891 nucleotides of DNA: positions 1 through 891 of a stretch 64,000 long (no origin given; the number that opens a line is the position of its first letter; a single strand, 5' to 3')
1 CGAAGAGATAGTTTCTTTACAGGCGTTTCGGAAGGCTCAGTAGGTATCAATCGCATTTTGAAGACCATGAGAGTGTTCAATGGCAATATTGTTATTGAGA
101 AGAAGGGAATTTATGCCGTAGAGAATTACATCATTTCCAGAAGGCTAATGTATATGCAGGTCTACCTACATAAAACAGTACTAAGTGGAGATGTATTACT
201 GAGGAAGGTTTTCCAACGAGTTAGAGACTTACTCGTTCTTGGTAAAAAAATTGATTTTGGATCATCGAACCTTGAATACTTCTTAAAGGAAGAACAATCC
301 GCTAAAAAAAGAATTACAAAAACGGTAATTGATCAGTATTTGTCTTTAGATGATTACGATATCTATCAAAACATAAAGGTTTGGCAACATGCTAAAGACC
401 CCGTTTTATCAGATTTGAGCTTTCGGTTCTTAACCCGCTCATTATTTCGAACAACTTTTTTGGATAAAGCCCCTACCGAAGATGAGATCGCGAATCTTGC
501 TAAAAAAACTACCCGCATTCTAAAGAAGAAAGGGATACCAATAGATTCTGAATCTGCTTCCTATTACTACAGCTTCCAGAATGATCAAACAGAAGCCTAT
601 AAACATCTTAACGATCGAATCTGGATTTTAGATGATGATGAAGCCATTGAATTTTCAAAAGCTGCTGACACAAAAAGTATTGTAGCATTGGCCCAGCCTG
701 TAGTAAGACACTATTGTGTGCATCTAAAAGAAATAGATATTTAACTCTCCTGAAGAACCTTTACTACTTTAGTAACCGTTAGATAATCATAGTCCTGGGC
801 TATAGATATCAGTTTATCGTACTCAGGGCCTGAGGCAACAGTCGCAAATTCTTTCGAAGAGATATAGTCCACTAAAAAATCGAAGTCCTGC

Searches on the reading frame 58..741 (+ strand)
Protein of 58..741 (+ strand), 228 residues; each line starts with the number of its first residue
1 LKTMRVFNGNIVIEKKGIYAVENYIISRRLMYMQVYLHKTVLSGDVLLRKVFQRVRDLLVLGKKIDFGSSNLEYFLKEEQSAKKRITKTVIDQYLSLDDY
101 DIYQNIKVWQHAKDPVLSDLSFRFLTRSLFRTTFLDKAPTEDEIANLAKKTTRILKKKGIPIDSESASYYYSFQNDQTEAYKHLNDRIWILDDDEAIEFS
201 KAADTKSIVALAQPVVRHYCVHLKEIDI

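Call 86: search_protein_families(library=pfam, proteins=[window:58-741:+], max_evalue=0.001)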
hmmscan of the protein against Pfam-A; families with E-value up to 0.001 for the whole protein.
window:58-741:+ (228 aa): 1 family
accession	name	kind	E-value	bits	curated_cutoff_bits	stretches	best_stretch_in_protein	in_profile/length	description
PF19276.4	HD_assoc_2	-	1.2e-07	31.9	23.1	1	2-47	8-53/222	HD associated region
